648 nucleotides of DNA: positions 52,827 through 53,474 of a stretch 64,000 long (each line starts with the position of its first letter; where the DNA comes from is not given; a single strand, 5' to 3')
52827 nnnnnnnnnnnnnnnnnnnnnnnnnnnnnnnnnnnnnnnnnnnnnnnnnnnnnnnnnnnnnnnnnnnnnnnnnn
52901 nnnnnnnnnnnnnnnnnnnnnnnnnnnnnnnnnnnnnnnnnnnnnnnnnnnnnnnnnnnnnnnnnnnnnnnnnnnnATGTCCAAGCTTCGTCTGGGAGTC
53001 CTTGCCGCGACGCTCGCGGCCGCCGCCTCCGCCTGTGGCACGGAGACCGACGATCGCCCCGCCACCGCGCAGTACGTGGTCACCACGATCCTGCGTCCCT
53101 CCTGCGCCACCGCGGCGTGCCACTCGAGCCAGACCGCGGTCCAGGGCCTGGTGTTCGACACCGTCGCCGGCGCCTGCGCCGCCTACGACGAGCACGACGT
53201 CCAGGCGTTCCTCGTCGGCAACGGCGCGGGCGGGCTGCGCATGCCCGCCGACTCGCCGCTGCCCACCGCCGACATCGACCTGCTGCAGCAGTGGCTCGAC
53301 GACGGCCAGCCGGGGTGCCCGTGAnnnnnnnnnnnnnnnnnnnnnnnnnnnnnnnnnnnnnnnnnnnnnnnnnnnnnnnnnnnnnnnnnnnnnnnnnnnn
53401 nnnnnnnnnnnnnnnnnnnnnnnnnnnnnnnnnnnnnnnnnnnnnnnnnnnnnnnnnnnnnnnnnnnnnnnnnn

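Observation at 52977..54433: Translationally coupled pair: a CX4CH mini-lipoprotein and an outer-membrane-barrel-like protein with an N-terminal CXXCH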

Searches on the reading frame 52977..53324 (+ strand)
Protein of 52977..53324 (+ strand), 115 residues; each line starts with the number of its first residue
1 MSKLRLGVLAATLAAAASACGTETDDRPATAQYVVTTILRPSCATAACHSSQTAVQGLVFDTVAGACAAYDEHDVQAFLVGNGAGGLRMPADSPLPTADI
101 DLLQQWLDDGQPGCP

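Call 3: search_protein_families(library=pfam, proteins=[window:52977-53324:+], max_evalue=10)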
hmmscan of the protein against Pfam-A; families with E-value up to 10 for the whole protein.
window:52977-53324:+ (115 aa): 1 family
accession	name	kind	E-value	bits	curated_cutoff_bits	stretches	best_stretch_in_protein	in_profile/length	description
PF02466.24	Tim17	-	0.092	13.5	32.7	1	9-87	10-92/111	Tim17/Tim22/Tim23/Pmp24 family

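Call 4: search_protein_families(library=ncbifam, proteins=[window:52977-53324:+], max_evalue=10)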
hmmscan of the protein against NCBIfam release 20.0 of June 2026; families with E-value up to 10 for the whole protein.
window:52977-53324:+ (115 aa): 0 families

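Call 9: find_homologous_proteins(query=window:52977-53324:+, max_evalue=0.001)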
Query window:52977-53324:+ (115 aa): 22 proteins with E <= 0.001 among 60 candidates.
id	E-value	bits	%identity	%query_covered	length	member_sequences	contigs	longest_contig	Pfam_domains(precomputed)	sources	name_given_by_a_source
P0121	6.0e-69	247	99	100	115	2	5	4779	-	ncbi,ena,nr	ncbi:MAG: hypothetical protein KC464_21790 [Myxococcales bacterium]|nr:hypothetical protein [Myxococ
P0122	6.7e-32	128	56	97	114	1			-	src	-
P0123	8.7e-28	115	56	90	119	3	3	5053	-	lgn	-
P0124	2.2e-26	110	55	83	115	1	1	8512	-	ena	-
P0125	3.1e-26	110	52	97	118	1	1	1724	-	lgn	-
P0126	3.9e-26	109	58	83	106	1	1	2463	-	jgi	jgi:hypothetical protein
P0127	9.2e-24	102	52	83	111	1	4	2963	-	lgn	-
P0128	1.4e-22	98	51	90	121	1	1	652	-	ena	-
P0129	2.9e-22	97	51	95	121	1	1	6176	-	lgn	-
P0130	1.1e-17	82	47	79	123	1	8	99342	-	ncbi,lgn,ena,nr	ncbi:MAG: hypothetical protein F9K40_07300 [Kofleriaceae bacterium]|nr:MAG: hypothetical protein F9K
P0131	3.8e-17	80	44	79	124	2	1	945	-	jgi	jgi:hypothetical protein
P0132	8.4e-17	79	45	79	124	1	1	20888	-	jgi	jgi:hypothetical protein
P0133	8.6e-16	76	47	79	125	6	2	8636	-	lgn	-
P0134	1.4e-15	75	46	85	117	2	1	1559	-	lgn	-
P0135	2.9e-15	74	44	85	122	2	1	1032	-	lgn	-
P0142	3.7e-13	68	41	97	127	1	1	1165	PF07635.17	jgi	jgi:hypothetical protein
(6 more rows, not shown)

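Call 12: search_protein_families(library=pfam, alignment_id=A2, max_evalue=1)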
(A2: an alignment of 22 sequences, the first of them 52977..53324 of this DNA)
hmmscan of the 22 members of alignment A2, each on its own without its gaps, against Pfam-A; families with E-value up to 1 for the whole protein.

A. member 1, window:52977-53324:+ (115 aa): 1 family
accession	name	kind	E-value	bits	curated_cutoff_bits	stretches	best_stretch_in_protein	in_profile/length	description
PF02466.24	Tim17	-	0.092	13.5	32.7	1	9-87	10-92/111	Tim17/Tim22/Tim23/Pmp24 family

B. families by the number of members that match (of 22 scanned): 7 families
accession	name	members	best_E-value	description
PF07635.16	PSCyt1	2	1.5e-05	Planctomycete cytochrome C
PF06528.17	Phage_P2_GpE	1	0.0082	Phage P2 GpE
PF24158.1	DUF7409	1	0.034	Domain of unknown function (DUF7409)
PF04770.17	ZF-HD_dimer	1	0.051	ZF-HD protein dimerisation region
PF09698.15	GSu_C4xC__C2xCH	1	0.063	Geobacter CxxxxCH...CXXCH motif (GSu_C4xC__C2xCH)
PF07293.16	DUF1450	1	0.068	Protein of unknown function (DUF1450)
PF02466.24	Tim17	1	0.092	Tim17/Tim22/Tim23/Pmp24 family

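Call 53: find_homologous_proteins(query=A2, max_evalue=0.001)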
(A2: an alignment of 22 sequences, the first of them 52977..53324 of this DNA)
Query A2 (22 sequences) (115 aa, profile of the alignment): 550 proteins with E <= 0.001 among 8000 candidates; the best 120 are listed.
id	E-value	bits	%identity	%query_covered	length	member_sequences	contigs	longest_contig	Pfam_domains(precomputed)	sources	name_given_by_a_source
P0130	3.3e-45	171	47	79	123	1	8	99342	-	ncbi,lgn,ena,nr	ncbi:MAG: hypothetical protein F9K40_07300 [Kofleriaceae bacterium]|nr:MAG: hypothetical protein F9K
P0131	6.1e-45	170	44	79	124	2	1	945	-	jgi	jgi:hypothetical protein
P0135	6.6e-45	170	44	85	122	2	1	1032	-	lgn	-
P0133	7.2e-44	166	47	79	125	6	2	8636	-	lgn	-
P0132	9.1e-44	166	45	79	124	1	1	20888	-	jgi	jgi:hypothetical protein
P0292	2.5e-42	161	41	80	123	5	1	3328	-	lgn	-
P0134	4.8e-42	160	46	85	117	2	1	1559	-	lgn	-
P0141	7.0e-42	160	40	86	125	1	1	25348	-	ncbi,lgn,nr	ncbi:MAG TPA: hypothetical protein VM261_00970 [Kofleriaceae bacterium]|nr:hypothetical protein [Kof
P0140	3.6e-41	158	45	79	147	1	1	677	-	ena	-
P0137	4.8e-41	157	44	85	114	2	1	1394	-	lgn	-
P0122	1.4e-40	156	56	97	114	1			-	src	-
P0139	1.8e-40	155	40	79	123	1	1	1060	-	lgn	-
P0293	2.2e-39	152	41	90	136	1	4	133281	-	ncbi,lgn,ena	-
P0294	3.5e-39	151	42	80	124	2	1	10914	-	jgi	jgi:hypothetical protein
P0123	3.7e-39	151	56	90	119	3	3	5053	-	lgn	-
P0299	3.4e-35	138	44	79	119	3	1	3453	PF07635.17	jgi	jgi:hypothetical protein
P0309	3.9e-33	132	39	77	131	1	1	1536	PF07635.17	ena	-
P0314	1.1e-32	130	38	77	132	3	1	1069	PF07635.17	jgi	jgi:hypothetical protein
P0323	2.6e-32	129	38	79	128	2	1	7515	PF07635.17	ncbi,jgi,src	-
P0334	6.2e-32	128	39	79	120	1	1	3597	PF07635.17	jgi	jgi:hypothetical protein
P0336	9.4e-32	127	42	82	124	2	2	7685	PF07635.17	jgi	jgi:hypothetical protein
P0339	1.1e-31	127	38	79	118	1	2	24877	PF07635.17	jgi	jgi:hypothetical protein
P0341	1.2e-31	127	36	90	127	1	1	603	PF07635.17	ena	-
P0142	1.2e-31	127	41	97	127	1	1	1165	PF07635.17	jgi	jgi:hypothetical protein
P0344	1.4e-31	127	41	79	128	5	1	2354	PF07635.17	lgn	-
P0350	1.9e-31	126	41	94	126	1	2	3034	PF07635.17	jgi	jgi:hypothetical protein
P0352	2.2e-31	126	40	96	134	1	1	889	PF07635.17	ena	-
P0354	2.5e-31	126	39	79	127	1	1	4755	PF07635.17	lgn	-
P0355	2.5e-31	126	37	77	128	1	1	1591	PF07635.17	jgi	jgi:hypothetical protein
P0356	2.8e-31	126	35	81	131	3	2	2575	PF07635.17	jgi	jgi:hypothetical protein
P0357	2.8e-31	126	39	83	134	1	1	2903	PF07635.17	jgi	jgi:hypothetical protein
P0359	3.1e-31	126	34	76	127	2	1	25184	PF07635.17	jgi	jgi:hypothetical protein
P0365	4.8e-31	125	42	94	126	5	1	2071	PF07635.17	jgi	-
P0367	6.4e-31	125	42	94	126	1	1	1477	PF07635.17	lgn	-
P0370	8.5e-31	124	42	77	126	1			PF07635.17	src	-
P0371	8.6e-31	124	40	79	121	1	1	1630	PF07635.17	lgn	-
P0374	9.4e-31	124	36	79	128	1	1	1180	PF07635.17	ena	-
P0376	1.1e-30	124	43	96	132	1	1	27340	PF07635.17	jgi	jgi:hypothetical protein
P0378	1.1e-30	124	41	98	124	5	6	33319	PF07635.17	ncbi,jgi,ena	jgi:hypothetical protein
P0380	1.3e-30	124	36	90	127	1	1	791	PF07635.17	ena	-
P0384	1.5e-30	123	39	79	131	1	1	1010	PF07635.17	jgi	jgi:hypothetical protein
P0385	1.5e-30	123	36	84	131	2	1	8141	PF07635.17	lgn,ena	-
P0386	1.6e-30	123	37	79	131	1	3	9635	PF07635.17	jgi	jgi:hypothetical protein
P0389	1.7e-30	123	38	93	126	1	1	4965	PF07635.17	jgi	-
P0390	1.9e-30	123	44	81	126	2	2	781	PF07635.17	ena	-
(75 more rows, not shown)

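Call 61: predict_structure(alignment_id=A2)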
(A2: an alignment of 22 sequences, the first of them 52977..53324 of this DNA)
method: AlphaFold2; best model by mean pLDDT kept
length: 115 residues; sequences in the alignment: 22
mean_pLDDT: 79.9   pTM: 0.68
mean pLDDT of the five models: 79.9, 77.6, 76.2, 72.4, 71.3
residues with pLDDT >= 90: 35; 70-90: 46; 50-70: 33; < 50: 1
segments of 3 or more residues with pLDDT < 50: none
pLDDT, mean of each block of 10 residues (from residue 1): 57 64 87 91 61 75 90 87 79 86 94 94
secondary structure, 60 per line:
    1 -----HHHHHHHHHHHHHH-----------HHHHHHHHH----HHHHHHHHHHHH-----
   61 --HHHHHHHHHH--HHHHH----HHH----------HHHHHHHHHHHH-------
elements in order: H6-19 H31-39 H44-55 H63-72 H75-79 H97-108

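Call 70: search_solved_structures(query=A2, max_evalue=10, show_alignments=2)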
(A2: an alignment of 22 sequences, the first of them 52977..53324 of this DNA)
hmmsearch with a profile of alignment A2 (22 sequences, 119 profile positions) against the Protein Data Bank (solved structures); distinct sequences matched with E-value up to 10: 5.
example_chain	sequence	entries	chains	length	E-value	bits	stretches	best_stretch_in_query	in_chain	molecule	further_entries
1a56_A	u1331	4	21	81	0.081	16.1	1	43-109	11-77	FERRICYTOCHROME C-552 | FERROCYTOCHROME C-552 | CYTOCHROME C-552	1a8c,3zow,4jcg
3dr0_A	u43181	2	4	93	0.29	14.3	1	41-116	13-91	Cytochrome c6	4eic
2i8f_A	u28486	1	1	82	0.64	13.2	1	42-109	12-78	Cytochrome c-551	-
1cch_A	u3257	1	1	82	0.73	13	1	42-109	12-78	CYTOCHROME C551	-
5yti_A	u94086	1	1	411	1.1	12.4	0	75-110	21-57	Flagellar hook associated protein type 3 FlgL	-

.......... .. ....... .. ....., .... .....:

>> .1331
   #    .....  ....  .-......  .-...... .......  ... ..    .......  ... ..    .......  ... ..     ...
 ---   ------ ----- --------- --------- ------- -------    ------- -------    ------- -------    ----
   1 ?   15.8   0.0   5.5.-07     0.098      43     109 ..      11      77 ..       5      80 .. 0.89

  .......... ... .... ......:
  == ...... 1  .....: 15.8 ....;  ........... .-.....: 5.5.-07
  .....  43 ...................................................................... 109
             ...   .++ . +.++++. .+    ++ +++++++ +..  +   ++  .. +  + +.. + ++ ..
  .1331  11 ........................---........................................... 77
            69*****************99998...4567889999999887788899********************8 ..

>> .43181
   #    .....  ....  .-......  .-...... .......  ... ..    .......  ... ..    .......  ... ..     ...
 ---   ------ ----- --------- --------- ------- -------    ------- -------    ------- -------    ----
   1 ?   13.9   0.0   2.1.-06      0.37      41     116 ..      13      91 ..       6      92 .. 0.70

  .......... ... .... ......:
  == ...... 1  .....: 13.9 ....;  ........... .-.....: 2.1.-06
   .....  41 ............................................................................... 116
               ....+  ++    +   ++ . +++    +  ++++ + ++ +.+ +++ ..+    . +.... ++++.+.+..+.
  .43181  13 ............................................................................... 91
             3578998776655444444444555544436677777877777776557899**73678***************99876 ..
